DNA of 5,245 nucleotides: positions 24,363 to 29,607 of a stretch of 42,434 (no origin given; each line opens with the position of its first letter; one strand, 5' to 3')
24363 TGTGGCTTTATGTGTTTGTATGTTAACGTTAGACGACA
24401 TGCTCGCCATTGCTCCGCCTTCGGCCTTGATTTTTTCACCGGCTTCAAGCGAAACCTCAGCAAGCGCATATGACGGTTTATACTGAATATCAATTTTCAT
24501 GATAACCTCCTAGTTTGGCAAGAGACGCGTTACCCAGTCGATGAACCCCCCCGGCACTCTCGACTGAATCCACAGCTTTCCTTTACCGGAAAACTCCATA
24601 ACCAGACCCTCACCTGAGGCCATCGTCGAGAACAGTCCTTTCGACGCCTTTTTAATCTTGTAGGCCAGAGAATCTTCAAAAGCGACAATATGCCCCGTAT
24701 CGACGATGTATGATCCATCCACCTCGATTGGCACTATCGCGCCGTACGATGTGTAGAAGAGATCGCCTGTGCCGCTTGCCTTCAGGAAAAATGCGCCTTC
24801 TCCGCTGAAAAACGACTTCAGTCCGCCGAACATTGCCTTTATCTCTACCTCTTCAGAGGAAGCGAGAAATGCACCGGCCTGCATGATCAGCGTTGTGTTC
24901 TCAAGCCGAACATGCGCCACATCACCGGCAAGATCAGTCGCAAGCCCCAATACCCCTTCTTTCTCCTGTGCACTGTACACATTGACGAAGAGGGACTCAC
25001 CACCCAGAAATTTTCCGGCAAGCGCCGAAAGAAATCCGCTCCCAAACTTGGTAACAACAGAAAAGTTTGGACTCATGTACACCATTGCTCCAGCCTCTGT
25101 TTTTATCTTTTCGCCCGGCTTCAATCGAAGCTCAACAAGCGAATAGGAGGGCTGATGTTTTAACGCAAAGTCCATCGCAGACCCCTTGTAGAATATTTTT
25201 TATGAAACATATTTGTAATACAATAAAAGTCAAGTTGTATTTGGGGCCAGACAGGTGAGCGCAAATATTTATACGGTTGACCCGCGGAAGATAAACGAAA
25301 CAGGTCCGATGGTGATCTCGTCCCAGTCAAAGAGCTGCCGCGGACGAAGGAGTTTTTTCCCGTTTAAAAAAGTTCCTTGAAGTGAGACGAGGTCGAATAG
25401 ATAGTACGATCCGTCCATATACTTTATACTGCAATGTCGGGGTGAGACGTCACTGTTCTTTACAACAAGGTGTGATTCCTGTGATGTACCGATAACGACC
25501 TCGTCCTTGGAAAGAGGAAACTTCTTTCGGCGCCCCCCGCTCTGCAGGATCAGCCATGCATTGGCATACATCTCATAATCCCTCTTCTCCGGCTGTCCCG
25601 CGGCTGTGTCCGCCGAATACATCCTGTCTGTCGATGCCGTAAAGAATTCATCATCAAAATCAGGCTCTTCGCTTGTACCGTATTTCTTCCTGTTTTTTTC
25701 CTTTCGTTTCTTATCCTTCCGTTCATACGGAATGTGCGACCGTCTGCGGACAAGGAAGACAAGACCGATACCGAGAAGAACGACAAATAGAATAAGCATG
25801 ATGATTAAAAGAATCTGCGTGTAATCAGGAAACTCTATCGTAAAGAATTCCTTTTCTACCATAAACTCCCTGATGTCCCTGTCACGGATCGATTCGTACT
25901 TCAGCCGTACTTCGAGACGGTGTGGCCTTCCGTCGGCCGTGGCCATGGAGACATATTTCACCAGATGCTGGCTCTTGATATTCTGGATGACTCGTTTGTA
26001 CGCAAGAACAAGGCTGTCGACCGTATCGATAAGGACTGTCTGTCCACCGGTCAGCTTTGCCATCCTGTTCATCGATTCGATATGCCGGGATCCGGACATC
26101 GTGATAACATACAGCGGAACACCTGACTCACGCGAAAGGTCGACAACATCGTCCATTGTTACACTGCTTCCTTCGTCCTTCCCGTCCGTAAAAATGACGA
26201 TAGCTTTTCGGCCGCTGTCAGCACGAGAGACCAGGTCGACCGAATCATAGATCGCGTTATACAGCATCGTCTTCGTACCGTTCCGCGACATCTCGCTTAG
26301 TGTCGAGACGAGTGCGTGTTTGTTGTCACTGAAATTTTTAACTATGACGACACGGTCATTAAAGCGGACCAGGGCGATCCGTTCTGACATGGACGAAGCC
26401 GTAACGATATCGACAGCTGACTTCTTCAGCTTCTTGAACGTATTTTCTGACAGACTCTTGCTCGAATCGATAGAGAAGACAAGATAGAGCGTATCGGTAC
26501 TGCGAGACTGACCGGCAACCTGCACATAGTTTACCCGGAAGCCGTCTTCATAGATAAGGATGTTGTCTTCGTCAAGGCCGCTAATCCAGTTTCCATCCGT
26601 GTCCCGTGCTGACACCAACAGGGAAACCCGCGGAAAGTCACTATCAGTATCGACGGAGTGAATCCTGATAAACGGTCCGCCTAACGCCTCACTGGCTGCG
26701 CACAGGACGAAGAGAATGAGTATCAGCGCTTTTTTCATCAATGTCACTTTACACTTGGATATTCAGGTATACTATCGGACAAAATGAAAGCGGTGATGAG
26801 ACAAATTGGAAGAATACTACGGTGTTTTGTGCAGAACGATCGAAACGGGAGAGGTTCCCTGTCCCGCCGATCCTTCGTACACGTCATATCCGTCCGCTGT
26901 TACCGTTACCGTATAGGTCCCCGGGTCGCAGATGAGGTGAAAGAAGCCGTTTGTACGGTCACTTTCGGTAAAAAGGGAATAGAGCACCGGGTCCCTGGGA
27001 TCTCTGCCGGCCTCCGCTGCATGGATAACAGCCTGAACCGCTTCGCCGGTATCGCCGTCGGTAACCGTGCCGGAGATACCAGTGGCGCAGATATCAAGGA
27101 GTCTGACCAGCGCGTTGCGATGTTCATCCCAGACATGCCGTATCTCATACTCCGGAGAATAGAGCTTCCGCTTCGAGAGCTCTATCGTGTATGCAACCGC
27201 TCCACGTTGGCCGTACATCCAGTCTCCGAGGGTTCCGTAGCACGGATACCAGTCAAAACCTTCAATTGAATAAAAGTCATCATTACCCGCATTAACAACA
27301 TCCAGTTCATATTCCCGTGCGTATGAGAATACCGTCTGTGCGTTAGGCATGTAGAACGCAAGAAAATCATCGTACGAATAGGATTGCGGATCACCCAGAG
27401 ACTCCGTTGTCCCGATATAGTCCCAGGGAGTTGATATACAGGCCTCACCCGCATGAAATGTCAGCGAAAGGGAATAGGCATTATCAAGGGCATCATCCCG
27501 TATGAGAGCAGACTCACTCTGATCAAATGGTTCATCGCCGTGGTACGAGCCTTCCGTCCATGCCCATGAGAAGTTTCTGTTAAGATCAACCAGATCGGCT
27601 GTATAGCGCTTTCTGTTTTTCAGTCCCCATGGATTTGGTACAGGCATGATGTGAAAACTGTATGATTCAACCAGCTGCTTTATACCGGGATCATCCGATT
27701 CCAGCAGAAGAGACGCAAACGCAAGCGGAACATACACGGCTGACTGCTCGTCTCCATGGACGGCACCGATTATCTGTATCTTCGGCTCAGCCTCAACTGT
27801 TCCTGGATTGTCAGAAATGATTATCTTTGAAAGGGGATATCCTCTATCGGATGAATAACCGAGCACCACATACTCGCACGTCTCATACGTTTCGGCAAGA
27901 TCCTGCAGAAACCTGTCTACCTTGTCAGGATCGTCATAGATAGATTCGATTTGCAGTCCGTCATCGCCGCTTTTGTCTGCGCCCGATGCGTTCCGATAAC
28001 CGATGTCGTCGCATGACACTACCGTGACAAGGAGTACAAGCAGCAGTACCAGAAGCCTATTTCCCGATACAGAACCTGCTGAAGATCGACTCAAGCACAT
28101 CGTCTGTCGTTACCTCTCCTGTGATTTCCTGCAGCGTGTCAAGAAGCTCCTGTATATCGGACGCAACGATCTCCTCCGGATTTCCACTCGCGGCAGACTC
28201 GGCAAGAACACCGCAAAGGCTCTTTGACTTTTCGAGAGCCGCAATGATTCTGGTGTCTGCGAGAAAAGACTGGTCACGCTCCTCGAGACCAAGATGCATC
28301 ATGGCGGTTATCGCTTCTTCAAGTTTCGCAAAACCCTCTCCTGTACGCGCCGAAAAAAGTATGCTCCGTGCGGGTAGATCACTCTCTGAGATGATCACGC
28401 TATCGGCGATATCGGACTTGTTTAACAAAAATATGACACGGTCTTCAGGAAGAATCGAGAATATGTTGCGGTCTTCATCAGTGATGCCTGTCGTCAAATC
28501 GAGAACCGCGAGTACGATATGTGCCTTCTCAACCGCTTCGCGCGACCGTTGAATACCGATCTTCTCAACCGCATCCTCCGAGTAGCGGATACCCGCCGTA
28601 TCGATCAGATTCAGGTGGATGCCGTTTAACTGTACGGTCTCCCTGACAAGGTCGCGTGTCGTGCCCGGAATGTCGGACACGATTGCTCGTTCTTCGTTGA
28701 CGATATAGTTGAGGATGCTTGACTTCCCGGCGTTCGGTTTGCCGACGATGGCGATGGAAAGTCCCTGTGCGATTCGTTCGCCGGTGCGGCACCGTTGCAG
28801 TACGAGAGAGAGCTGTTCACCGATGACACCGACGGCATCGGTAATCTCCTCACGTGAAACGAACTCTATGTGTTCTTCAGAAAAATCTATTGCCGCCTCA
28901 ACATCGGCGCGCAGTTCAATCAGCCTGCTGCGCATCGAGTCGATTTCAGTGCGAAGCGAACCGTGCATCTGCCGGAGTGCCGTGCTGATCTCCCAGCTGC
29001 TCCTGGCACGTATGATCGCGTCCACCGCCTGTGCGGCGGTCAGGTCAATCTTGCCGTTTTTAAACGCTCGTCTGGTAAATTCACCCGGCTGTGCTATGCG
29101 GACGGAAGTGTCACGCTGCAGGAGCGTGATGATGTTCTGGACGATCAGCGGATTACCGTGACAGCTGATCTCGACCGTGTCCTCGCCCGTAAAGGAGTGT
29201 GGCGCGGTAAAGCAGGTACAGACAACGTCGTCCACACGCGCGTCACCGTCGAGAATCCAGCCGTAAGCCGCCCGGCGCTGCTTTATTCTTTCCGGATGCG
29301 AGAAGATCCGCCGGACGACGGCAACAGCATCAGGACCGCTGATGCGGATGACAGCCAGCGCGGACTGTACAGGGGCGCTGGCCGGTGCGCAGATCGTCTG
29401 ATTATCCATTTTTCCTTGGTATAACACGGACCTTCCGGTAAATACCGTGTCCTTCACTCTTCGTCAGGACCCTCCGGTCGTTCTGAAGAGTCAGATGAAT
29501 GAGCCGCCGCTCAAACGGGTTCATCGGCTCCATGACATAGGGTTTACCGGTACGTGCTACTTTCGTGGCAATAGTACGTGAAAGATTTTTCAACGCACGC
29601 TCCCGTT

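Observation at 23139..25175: Three tandem, anciently diverged AIM24/DUF124 paralogs set up for stoichiometric co-translation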

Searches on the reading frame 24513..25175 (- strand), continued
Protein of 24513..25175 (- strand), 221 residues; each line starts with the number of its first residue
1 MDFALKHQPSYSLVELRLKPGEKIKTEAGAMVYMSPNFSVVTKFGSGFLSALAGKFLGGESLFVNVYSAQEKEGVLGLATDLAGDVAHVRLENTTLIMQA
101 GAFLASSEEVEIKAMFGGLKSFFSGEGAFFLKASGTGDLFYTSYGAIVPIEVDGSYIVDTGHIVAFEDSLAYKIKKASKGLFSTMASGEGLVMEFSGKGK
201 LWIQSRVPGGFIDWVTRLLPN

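Call 45: search_protein_families(library=pfam, proteins=[P0222, P0231, P0234, P0253, P0128, P0134, P0135, P0143, P0227, P0242], max_evalue=0.001)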
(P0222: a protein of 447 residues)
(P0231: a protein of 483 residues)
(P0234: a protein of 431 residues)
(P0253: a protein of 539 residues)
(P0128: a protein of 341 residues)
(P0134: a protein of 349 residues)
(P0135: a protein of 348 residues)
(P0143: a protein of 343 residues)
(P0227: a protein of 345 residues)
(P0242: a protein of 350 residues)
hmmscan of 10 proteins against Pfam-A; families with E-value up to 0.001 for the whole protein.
P0222 (447 aa): 2 families
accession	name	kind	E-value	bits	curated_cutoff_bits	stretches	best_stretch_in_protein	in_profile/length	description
PF01987.23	AIM24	-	3.1e-66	223.4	25.7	1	226-432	1-205/205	Mitochondrial biogenesis AIM24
PF02342.23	TerD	-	5e-35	121.1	25.3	1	1-169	1-187/187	TerD domain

P0231 (483 aa): 2 families
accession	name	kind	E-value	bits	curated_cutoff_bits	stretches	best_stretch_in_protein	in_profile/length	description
PF02342.23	TerD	-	4.3e-77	258.3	25.3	1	1-186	1-187/187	TerD domain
PF01987.23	AIM24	-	3.3e-62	210.3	25.7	1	231-438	1-205/205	Mitochondrial biogenesis AIM24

P0234 (431 aa): 2 families
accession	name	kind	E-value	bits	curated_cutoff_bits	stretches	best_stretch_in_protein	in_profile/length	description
PF01987.23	AIM24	-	5.8e-54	183.4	25.7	1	215-416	1-205/205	Mitochondrial biogenesis AIM24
PF14237.11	GYF_2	-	4.1e-16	58.9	25.8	1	6-55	1-50/50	GYF domain 2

P0253 (539 aa): 5 families
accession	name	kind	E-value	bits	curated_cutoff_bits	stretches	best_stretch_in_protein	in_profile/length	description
PF01987.23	AIM24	-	1.9e-53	181.6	25.7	1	307-510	1-205/205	Mitochondrial biogenesis AIM24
PF14559.12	TPR_19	-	3.3e-09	37.4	25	1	8-68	1-60/68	Tetratricopeptide repeat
PF13432.12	TPR_16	-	8.9e-06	26.5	32.7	1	7-63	6-62/65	Tetratricopeptide repeat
PF13428.12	TPR_14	-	2.6e-05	24.9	23.5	0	38-72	7-42/44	Tetratricopeptide repeat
PF07719.23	TPR_2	-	0.00015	22.1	27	0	38-59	7-28/34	Tetratricopeptide repeat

P0128 (341 aa): 3 families
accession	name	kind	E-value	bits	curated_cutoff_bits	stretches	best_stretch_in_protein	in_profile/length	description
PF01987.23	AIM24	-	8.6e-62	208.9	25.7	1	116-323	1-205/205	Mitochondrial biogenesis AIM24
PF13717.11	Zn_ribbon_4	-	6.7e-06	26.4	30.3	1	3-33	2-35/36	zinc-ribbon domain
PF13719.11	Zn_ribbon_5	-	0.00088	19.4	29.3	0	4-33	3-35/37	zinc-ribbon domain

P0134 (349 aa): 1 family
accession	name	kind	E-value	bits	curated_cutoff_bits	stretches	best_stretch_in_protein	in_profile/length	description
PF01987.23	AIM24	-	1.9e-62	211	25.7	1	132-330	1-205/205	Mitochondrial biogenesis AIM24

P0135 (348 aa): 1 family
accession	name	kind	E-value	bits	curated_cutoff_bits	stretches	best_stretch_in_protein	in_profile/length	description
PF01987.23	AIM24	-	2.8e-69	233.3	25.7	1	4-206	2-205/205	Mitochondrial biogenesis AIM24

P0143 (343 aa): 1 family
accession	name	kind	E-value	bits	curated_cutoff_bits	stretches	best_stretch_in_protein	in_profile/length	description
PF01987.23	AIM24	-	2.3e-65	220.6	25.7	1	4-206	2-205/205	Mitochondrial biogenesis AIM24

P0227 (345 aa): 1 family
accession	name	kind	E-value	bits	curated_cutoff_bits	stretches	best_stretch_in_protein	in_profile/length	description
PF01987.23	AIM24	-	2.8e-62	210.5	25.7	1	114-319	1-205/205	Mitochondrial biogenesis AIM24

P0242 (350 aa): 1 family
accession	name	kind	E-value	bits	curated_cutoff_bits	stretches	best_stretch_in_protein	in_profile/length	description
PF01987.23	AIM24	-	3.4e-66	223.3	25.7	1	121-327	1-205/205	Mitochondrial biogenesis AIM24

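Call 76: predict_structure(alignment_id=A5)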
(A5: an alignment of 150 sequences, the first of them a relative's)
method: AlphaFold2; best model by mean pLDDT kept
length: 225 residues; sequences in the alignment: 150
mean_pLDDT: 86.5   pTM: 0.83
mean pLDDT of the five models: 86.5, 85.7, 85.4, 85.0, 85.0
residues with pLDDT >= 90: 144; 70-90: 38; 50-70: 37; < 50: 6
segments of 3 or more residues with pLDDT < 50: none
pLDDT, mean of each block of 10 residues (from residue 1): 94 97 96 98 72 52 75 98 95 97 94 77 52 93 97 97 95 87 61 92 94 90 83
secondary structure, 60 per line:
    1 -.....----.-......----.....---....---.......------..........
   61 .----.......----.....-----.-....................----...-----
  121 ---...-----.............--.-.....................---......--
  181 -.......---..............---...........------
elements in order: E2-6 E13-18 E23-27 E31-34 E38-44 H51-61 E66-72 E77-81 E89-101 E105-108 E113-115 E132-144 E149-161 E165-169 E173-178 H182-188 E192-205 H209-219

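Call 79: fold_search(model_id=the predicted structure, library=pdb)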
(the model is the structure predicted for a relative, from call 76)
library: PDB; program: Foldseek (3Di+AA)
matches with E <= 10: 254; with E <= 0.001: 7
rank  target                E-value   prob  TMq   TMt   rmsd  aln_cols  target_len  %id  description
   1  1pg6                  3.7e-17  1.00  0.79  0.82   4.2       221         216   28  X-Ray Crystal Structure of Protein SPYM3_0169 from Streptococcus pyogenes. Northeast Structural Genomics Consortium Targ (released 2003-12-02)
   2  1yox_D                7.7e-15  1.00  0.76  0.82   3.8       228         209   29  Structure of the conserved Protein of Unknown Function PA3696 from Pseudomonas aeruginosa (released 2005-04-26)
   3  1yox_E                1.8e-14  1.00  0.74  0.82   3.8       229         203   26  Structure of the conserved Protein of Unknown Function PA3696 from Pseudomonas aeruginosa (released 2005-04-26)
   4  1yox_B                6.9e-14  1.00  0.73  0.84   3.3       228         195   26  Structure of the conserved Protein of Unknown Function PA3696 from Pseudomonas aeruginosa (released 2005-04-26)
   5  1yox_C                2.1e-13  1.00  0.72  0.82   3.7       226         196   26  Structure of the conserved Protein of Unknown Function PA3696 from Pseudomonas aeruginosa (released 2005-04-26)
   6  1yox_F                1.0e-12  1.00  0.70  0.84   2.8       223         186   24  Structure of the conserved Protein of Unknown Function PA3696 from Pseudomonas aeruginosa (released 2005-04-26)
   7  1yox_A                2.2e-12  1.00  0.71  0.84   3.1       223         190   24  Structure of the conserved Protein of Unknown Function PA3696 from Pseudomonas aeruginosa (released 2005-04-26)
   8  5wln_A                2.3e-02  0.08  0.09  0.07  27.4       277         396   11  Cryo-EM structure of the T2SS secretin XcpQ from Pseudomonas aeruginosa (released 2017-10-25)
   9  9wfd_A                3.0e-02  0.06  0.10  0.07  35.4       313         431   10  Cryo-EM structure of the Type II secretion system protein from Acidithiobacillus caldus (released 2025-11-19)
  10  9k8v_A                4.5e-02  0.06  0.10  0.07  29.5       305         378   12  Cryo-EM structure of the Type II secretion system protein from Vibrio cholerae (released 2025-10-29)
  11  8jl8                  5.6e-02  0.13  0.18  0.14  15.1       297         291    8  Crystal structure of the collagen binding domain of Cnm from Streptococcus mutans (released 2024-04-10)
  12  6ve4_A                6.6e-02  0.06  0.10  0.08  25.0       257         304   11  Pentadecameric PilQ from Pseudomonas aeruginosa (released 2020-12-23)
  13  4ut9_A                1.1e-01  0.03  0.10  0.07  30.4       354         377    8  Crystal structure of dengue 2 virus envelope glycoprotein dimer in complex with the ScFv fragment of the broadly neutr (released 2015-01-28)
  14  5w68_A                2.2e-01  0.03  0.09  0.07  27.7       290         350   11  Type II secretin from Enteropathogenic Escherichia coli - GspD (released 2017-11-15)
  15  6i1y_A                2.6e-01  0.03  0.10  0.07  26.9       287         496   10  Vibrio vulnificus EpsD (released 2019-04-10)
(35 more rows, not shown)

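Call 88: find_encoding_contigs(protein=P0138, flank=4000, max_places=3)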
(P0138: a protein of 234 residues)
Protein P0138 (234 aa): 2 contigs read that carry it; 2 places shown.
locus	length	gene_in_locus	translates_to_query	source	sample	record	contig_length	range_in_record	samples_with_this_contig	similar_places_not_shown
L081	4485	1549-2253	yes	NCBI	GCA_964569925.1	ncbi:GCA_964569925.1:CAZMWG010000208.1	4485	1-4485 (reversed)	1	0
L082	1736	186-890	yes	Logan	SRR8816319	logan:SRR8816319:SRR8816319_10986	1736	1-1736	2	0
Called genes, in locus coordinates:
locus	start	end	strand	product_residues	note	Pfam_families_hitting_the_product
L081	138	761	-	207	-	-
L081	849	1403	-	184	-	PF01230:HIT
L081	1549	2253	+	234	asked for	PF01987:AIM24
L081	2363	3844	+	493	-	PF08309:LVIVD (weak)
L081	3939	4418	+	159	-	PF01472:PUA, PF26292:PUA_elF2D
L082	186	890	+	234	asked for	PF01987:AIM24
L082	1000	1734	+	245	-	?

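Call 89: find_encoding_contigs(protein=P0146, flank=4000, max_places=3)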
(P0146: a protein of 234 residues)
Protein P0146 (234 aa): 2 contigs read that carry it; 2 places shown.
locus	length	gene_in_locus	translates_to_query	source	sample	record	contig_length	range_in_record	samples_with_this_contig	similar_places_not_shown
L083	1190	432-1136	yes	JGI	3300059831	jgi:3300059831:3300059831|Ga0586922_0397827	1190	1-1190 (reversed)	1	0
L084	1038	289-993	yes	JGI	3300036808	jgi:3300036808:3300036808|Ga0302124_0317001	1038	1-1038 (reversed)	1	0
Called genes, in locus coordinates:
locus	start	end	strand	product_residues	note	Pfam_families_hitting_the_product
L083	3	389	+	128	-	?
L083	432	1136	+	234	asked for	PF01987:AIM24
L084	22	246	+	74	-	PF01557:FAA_hydrolase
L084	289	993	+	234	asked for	PF01987:AIM24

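Call 90: find_encoding_contigs(protein=P0122, flank=4000, max_places=2)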
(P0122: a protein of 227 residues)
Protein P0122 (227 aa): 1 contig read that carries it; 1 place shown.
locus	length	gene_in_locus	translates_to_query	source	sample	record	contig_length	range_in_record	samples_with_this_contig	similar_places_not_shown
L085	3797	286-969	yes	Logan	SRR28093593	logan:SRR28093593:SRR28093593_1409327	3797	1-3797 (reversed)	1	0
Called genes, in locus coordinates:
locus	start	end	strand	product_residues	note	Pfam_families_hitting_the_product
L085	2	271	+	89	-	?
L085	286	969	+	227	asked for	PF01987:AIM24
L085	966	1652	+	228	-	PF01987:AIM24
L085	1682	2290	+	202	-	PF03748:FliL (weak)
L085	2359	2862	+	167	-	-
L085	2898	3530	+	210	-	PF03748:FliL (weak)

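Call 91: find_encoding_contigs(protein=P0127, flank=4000, max_places=2)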
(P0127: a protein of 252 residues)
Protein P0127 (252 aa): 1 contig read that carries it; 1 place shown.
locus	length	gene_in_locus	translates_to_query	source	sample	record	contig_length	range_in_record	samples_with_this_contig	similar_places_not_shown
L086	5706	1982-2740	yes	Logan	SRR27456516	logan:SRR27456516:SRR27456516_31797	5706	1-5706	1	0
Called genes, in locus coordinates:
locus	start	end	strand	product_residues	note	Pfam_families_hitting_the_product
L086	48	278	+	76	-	-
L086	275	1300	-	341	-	PF04007:DUF354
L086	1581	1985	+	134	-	-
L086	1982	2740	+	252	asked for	PF13240:Zn_Ribbon_1, PF13248:Zn_ribbon_3 (weak), PF01987:AIM24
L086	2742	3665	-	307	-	PF13424:TPR_12 (faint), PF07719:TPR_2 (faint)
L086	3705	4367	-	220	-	PF00583:Acetyltransf_1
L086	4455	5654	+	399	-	-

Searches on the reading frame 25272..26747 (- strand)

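Call 16: search_protein_families(library=pfam, proteins=[window:25272-26747:-], max_evalue=0.001)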
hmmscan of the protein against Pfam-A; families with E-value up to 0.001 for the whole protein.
window:25272-26747:- (492 aa): 5 families
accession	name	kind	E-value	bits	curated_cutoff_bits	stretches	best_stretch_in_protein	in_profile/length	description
PF00498.31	FHA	-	3.7e-16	59.7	20.7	1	417-481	1-67/67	FHA domain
PF00092.34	VWA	-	5.6e-16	59.7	23.8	1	89-234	2-155/174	von Willebrand factor type A domain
PF16697.10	Yop-YscD_cpl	-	4.3e-10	40.2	33.2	1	408-488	10-91/94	Inner membrane component of T3SS, cytoplasmic domain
PF13519.12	VWA_2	-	5e-09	37.2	27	1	89-190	1-107/107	von Willebrand factor type A domain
PF05762.20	VWA_CoxE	-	0.00026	20.9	26.4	1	81-218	50-188/222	VWA domain containing CoxE-like protein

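Call 30: search_protein_families(library=padloc, proteins=[window:25272-26747:-], max_evalue=0.01)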
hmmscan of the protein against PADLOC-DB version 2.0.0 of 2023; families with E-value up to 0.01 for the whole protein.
window:25272-26747:- (492 aa): 0 families

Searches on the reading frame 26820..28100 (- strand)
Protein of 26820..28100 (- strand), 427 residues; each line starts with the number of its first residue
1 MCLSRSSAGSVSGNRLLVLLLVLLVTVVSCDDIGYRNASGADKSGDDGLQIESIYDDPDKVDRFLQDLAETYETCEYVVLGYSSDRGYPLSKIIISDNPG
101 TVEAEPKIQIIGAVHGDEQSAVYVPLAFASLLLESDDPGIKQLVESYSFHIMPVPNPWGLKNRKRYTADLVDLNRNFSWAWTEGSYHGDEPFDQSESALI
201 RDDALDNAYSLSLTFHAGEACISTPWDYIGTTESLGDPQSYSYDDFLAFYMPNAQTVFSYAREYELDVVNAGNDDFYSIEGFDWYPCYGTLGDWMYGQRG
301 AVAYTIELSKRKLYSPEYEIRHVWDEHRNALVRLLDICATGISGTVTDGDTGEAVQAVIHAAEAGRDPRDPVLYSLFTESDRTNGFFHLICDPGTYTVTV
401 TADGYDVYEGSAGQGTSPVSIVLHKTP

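Call 16: search_protein_families(library=pfam, proteins=[window:26820-28100:-], max_evalue=0.001)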
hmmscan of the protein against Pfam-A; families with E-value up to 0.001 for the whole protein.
window:26820-28100:- (427 aa): 4 families
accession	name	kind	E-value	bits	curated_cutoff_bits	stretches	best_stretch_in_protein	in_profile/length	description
PF00246.29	Peptidase_M14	-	8.4e-31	108.1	21.6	1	63-329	3-285/286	Zinc carboxypeptidase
PF13620.12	CarboxypepD_reg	-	1.4e-05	25.8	32.3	1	342-410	2-64/82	Carboxypeptidase regulatory-like domain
PF24827.1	AstE_AspA_cat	-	2.6e-05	24.3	25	1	106-207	3-92/192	Succinylglutamate desuccinylase/Aspartoacylase catalytic domain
PF10994.13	DUF2817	-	4.9e-05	23.4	23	1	156-203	97-142/341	Protein of unknown function (DUF2817)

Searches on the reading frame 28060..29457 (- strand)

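Call 16: search_protein_families(library=pfam, proteins=[window:28060-29457:-], max_evalue=0.001)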
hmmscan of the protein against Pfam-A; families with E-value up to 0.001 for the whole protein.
window:28060-29457:- (466 aa): 6 families
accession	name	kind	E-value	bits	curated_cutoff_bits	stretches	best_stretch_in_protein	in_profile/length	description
PF12631.12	MnmE_helical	-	2.9e-46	158.7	40.1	1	139-463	1-211/211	MnmE helical domain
PF10396.14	TrmE_N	-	3.9e-39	133.9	29.8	1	21-136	1-117/117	GTP-binding protein TrmE N-terminus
PF01926.29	MMR_HSR1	-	8.6e-28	97.2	21.9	1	235-347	2-113/113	50S ribosome-binding GTPase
PF02421.24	FeoB_N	-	1.6e-08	34.7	27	1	234-352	2-119/156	Ferrous iron transport protein B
PF04548.22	AIG1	-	1.3e-07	31.6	27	1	234-336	2-107/212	AIG1 family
PF00350.29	Dynamin_N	-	1.2e-06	29.1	27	1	235-268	1-34/168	Dynamin family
